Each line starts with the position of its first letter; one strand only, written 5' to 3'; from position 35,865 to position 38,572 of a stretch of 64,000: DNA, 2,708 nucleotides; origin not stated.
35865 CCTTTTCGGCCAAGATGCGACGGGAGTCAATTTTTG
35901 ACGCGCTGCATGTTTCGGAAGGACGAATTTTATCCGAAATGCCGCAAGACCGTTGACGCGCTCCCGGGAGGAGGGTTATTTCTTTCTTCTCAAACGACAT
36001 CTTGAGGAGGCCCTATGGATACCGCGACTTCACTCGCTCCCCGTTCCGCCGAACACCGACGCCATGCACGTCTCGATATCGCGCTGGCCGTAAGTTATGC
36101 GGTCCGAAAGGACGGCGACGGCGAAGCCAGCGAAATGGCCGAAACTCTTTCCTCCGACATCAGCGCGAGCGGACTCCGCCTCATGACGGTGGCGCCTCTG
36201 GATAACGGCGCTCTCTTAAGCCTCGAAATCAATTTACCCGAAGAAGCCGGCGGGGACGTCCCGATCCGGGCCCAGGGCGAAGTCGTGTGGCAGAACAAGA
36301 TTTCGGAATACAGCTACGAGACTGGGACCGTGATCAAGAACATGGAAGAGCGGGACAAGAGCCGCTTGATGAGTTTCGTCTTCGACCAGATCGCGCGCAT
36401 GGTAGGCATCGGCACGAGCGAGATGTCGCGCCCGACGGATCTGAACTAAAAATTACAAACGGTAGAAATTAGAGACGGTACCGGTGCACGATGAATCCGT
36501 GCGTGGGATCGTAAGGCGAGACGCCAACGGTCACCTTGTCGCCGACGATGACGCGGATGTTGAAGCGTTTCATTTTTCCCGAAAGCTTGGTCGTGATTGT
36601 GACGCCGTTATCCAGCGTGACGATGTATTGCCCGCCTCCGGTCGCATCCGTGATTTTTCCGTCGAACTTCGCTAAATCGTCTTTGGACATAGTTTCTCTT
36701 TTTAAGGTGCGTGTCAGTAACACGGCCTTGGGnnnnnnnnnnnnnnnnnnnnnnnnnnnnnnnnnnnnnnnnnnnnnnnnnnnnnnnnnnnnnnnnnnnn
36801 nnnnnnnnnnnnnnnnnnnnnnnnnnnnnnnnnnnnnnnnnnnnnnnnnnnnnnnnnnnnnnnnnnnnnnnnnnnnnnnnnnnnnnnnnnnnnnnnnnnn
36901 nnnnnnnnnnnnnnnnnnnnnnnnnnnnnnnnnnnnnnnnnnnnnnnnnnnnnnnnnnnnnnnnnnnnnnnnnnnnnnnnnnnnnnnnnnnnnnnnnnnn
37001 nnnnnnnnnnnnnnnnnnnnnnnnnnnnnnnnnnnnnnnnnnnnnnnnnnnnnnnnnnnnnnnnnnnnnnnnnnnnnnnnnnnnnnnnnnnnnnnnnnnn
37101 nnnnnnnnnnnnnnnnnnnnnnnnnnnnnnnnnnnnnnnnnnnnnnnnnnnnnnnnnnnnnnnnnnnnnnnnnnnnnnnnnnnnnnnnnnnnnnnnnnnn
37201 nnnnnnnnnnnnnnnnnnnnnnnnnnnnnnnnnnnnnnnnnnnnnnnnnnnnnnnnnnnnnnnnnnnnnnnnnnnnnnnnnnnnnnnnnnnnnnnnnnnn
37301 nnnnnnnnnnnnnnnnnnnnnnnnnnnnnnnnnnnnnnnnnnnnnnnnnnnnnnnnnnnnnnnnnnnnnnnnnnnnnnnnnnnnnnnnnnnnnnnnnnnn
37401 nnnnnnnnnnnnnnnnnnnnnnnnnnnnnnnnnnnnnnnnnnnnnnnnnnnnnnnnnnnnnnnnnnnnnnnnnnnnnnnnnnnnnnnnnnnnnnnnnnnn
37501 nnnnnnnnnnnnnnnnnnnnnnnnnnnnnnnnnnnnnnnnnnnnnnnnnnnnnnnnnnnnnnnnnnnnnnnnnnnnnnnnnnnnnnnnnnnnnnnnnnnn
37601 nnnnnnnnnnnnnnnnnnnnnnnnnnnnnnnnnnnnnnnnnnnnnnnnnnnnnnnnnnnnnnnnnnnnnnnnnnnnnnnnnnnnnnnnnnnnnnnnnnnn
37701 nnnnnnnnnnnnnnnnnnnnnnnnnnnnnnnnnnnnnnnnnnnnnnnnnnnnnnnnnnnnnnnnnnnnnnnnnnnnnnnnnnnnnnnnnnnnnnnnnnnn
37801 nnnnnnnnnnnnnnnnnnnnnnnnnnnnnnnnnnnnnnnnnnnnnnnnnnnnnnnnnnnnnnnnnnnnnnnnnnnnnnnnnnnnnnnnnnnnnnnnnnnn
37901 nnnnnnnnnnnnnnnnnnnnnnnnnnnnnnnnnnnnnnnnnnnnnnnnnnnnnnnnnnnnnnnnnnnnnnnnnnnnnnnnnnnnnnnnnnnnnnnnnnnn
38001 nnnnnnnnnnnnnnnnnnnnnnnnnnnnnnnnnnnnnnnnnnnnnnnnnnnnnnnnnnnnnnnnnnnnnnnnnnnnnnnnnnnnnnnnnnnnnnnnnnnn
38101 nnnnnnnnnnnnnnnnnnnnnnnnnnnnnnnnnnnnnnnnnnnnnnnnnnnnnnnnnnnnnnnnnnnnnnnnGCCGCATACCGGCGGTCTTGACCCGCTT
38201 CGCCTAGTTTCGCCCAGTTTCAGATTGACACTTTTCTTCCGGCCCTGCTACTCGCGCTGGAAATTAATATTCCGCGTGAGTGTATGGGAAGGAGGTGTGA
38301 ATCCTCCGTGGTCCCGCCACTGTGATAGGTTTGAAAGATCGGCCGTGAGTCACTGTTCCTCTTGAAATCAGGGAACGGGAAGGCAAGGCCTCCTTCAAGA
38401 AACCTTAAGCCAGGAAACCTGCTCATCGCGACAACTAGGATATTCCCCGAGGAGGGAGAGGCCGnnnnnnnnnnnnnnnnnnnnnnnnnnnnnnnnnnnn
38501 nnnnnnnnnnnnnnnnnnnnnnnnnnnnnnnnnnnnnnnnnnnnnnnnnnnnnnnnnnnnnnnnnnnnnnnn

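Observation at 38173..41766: Cobalamin riboswitch controlling three secreted beta-propeller/Ig-like lipoproteins without a BtuB/BtuFCD transporter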

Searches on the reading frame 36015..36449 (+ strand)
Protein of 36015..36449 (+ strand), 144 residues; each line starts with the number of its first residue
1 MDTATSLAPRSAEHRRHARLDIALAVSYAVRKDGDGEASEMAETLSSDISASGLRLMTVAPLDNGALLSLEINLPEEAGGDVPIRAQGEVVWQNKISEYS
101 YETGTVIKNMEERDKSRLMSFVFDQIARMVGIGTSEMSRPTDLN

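Call 3: search_protein_families(library=pfam, proteins=[window:36015-36449:+], max_evalue=0.01)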
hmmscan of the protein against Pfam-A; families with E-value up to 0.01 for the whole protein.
window:36015-36449:+ (144 aa): 1 family
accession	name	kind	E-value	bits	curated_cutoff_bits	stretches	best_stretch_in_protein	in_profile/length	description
PF07238.19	PilZ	-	1.6e-11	44.9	22.5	1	14-123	2-101/102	PilZ domain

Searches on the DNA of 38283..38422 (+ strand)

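Call 53: build_rna_model(alignment_id=A5)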
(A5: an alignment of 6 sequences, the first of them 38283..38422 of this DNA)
Model R1 built from alignment A5 (6 sequences, 163 columns); structure: RNAalifold consensus.
model positions 136; base pairs 33; branch points 2; effective number of sequences 1.67; information 0.59 bits per position. Calibrated on 0.2 Mb of random sequence (short: E-values are rough).
structure used (alignment columns):
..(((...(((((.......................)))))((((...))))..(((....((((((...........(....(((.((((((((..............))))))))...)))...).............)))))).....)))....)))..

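Call 54: search_with_rna_model(model_id=R1, sources=[window, L002, L003, L004, L006, L008, L009, L010, L011, L012, L013, L014, L015, L016, L017, L018, L019, L020, L021, L022, L023, L024, L025, L026, L027, L028, L029, L030, L031, L032, L033, L034, L035, L036, L037, L038, L039, L040, L041, L042, L043, L044, L045, L046, L047, L048, L049, L050, L051, L052, L053, L054, L055, L056, L057, L058, L059, L060, L061, L062, L063, L064, L065, L066, L067, L068, L069, L070, L071, L072, L073, L074, L075, L076, L077, L078, L079, L080, L081, L082, L083, L084, L085, L086, L087, L088], max_evalue=0.01)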
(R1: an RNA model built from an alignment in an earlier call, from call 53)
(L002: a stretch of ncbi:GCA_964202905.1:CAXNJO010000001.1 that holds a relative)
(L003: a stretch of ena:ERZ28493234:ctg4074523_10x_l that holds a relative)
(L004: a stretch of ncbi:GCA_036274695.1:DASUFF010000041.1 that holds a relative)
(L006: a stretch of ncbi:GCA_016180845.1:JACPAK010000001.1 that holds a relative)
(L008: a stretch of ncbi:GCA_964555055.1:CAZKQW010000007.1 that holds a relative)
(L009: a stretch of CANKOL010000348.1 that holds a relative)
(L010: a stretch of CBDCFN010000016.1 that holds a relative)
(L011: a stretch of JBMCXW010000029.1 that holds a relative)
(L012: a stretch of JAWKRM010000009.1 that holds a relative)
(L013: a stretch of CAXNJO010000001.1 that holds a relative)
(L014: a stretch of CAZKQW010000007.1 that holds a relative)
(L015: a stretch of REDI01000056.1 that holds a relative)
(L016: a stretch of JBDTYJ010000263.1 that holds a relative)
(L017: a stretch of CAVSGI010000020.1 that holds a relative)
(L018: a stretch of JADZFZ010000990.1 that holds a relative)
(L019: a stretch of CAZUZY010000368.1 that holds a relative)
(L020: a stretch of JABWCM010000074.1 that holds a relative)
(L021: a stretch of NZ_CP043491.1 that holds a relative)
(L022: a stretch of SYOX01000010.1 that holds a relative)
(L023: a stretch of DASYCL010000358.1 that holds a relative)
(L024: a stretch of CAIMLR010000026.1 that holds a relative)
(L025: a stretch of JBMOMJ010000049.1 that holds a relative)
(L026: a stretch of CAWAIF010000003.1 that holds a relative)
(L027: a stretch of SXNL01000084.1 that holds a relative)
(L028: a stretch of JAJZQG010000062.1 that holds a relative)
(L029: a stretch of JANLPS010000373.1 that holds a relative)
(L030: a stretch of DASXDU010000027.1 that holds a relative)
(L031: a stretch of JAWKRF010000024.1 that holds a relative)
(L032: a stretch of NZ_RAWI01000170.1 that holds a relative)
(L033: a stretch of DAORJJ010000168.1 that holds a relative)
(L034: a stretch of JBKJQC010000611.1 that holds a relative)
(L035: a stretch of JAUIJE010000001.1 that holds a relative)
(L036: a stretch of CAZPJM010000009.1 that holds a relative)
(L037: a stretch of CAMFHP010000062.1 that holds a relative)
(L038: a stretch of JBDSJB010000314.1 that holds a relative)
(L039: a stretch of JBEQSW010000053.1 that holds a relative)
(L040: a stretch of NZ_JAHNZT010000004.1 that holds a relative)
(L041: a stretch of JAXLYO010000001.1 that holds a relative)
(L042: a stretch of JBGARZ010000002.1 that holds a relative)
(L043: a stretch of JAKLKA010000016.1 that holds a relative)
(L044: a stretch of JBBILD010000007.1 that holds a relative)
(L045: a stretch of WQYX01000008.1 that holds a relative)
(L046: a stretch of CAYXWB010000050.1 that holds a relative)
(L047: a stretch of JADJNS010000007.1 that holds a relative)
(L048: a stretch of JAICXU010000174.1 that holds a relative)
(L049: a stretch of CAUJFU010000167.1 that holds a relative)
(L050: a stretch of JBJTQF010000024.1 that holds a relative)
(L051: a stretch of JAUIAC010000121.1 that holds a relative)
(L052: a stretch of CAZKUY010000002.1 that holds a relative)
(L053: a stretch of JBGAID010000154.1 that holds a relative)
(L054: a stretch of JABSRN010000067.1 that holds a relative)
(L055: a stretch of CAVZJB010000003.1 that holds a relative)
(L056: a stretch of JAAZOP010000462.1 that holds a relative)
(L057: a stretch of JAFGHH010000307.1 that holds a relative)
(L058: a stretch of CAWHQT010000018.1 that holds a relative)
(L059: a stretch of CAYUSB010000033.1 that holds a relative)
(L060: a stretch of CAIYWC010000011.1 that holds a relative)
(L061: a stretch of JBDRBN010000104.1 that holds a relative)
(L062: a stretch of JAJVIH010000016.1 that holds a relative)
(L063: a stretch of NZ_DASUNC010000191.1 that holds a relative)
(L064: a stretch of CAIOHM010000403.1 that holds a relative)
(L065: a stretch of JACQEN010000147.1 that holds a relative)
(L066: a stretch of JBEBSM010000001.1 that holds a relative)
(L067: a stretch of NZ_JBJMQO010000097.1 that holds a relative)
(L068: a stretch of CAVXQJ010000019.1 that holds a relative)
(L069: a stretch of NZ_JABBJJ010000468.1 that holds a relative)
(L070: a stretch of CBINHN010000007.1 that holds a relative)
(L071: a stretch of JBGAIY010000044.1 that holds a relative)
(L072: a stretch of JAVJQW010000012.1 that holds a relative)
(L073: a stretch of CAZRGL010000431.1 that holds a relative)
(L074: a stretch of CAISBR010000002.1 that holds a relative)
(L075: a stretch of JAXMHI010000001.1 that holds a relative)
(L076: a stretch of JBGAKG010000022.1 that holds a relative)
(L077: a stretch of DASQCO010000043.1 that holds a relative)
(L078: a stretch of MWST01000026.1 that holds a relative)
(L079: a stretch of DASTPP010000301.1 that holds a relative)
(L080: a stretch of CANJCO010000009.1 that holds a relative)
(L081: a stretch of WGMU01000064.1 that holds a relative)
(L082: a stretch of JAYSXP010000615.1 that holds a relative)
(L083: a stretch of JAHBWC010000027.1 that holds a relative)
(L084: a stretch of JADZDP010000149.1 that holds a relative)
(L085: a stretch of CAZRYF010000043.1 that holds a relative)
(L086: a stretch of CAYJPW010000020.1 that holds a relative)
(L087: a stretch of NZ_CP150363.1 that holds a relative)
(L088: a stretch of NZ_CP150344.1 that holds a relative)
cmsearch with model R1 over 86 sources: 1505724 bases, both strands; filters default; matches with E-value up to 0.01: 70.
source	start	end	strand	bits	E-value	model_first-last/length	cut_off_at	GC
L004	9826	9955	+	128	6.6e-28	1-136/136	no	0.64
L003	8603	8732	+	122.5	1.4e-26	1-136/136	no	0.62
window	38284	38422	+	120.6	4e-26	1-136/136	no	0.53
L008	7872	8002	+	115.8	5.8e-25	1-136/136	no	0.53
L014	6525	6655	+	115.8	5.8e-25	1-136/136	no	0.53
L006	6613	6742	+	105.2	2e-22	1-136/136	no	0.58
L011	7327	7457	+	99.4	5.1e-21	1-136/136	no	0.7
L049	3575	3699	+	94.5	8e-20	1-136/136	no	0.58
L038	6049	6179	+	92.3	2.7e-19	1-136/136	no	0.66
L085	8433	8556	+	91.2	5e-19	1-136/136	no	0.67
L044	8129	8259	+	90.1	8.9e-19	1-136/136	no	0.69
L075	7272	7418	+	89.3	1.4e-18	1-136/136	no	0.51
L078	8085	8213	+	88.4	2.4e-18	1-136/136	no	0.7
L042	8103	8233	+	85.1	1.4e-17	1-136/136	no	0.68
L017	8389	8522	+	84.9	1.7e-17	1-136/136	no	0.66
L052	7117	7240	+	84.6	1.9e-17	1-136/136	no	0.52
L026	9602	9732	+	84.3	2.3e-17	1-136/136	no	0.69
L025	8562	8688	+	83.5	3.6e-17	1-136/136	no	0.65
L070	9098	9223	+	83.4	3.8e-17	1-136/136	no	0.63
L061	1381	1528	+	81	1.4e-16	1-136/136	no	0.51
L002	9755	9910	+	80.4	2e-16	1-136/136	no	0.74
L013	9623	9778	+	80.4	2e-16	1-136/136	no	0.74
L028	9693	9818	+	79.7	2.9e-16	1-136/136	no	0.71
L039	1903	2039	+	78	7.5e-16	1-136/136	no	0.69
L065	2761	2886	+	77.5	9.8e-16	1-136/136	no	0.61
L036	9630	9774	+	73.7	8.1e-15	1-136/136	no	0.73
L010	5589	5737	+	70.3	5.5e-14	1-136/136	no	0.5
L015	9672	9817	+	69.3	9.6e-14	1-136/136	no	0.76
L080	9621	9746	+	68.1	1.8e-13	1-136/136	no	0.67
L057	9621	9753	+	67.8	2.2e-13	1-136/136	no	0.75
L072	8557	8691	+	67.7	2.3e-13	1-136/136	no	0.67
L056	850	981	+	67.7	2.3e-13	1-136/136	no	0.76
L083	9599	9730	+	66.9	3.5e-13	1-136/136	no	0.69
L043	9583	9703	+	66.7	4e-13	1-136/136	no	0.63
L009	3122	3276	+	65.4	8e-13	1-136/136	no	0.74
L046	9079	9208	+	64.6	1.3e-12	1-136/136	no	0.63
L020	3979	4196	+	64.1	1.7e-12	1-136/136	no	0.51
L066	9010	9137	+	63.6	2.2e-12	1-136/136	no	0.52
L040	1846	2031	+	60.5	1.3e-11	1-136/136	no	0.7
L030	8231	8373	+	60.5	1.3e-11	1-136/136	no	0.73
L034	4977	5122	+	60.4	1.4e-11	1-136/136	no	0.68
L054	9399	9472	-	59.6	2.1e-11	1-136/136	no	0.61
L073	5260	5425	+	59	2.9e-11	1-136/136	no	0.65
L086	8307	8482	+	58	4.9e-11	1-136/136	no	0.7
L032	3953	4135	+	57.7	5.9e-11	1-136/136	no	0.69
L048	2836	2907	+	56.3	1.3e-10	1-136/136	no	0.69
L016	1846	1969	+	56.3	1.3e-10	1-136/136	no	0.65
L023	1440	1567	+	53.6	5.9e-10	1-136/136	no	0.65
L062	8538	8613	+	44.6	8.6e-08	1-136/136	no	0.62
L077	8655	8792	+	44.5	8.9e-08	1-136/136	no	0.62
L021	8286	8444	+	44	1.2e-07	1-136/136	no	0.67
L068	9728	9817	+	42.6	2.7e-07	1-136/136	no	0.64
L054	9644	9746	+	42.5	2.7e-07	1-136/136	no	0.63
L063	8258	8415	+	42.3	3e-07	1-136/136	no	0.66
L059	8135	8296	+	41.5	4.8e-07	1-136/136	no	0.7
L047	8358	8500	+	41.4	5e-07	1-136/136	no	0.61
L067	8264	8421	+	40.8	6.9e-07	1-136/136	no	0.68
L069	1788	1936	+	39.6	1.4e-06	1-136/136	no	0.69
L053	9168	9316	+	39.4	1.5e-06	1-136/136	no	0.69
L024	8865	8950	+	38.4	2.7e-06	1-136/136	no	0.66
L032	7916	8074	+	37.8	3.7e-06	1-136/136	no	0.66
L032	10845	10943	+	36.7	7e-06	1-136/136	no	0.69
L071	8266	8410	+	36.3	8.5e-06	1-136/136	no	0.6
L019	573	749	+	36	1e-05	1-136/136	no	0.73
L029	8280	8427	+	35.5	1.4e-05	1-136/136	no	0.63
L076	6065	6150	+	34.3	2.6e-05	1-136/136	no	0.69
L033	9583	9638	+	31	0.00016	1-136/136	no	0.71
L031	9431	9555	+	30.8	0.00018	1-136/136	no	0.65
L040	8278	8433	+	29.3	0.00042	1-136/136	no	0.69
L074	8993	9083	+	28.5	0.00064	1-136/136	no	0.69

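Call 94: search_with_rna_model(model_id=R1, sources=[L089, L005, L007, L001], max_evalue=0.01)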
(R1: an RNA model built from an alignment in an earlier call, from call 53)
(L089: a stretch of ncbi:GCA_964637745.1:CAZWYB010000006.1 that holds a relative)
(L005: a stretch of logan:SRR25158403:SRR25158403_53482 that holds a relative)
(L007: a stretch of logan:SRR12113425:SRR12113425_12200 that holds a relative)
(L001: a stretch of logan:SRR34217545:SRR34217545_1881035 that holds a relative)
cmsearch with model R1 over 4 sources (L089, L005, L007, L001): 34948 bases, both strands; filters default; matches with E-value up to 0.01: 3.
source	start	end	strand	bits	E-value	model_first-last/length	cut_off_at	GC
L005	5427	5556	+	128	1.5e-29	1-136/136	no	0.64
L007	14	143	+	105.2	4.7e-24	1-136/136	no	0.58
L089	6613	6761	+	82.3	1.6e-18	1-136/136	no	0.56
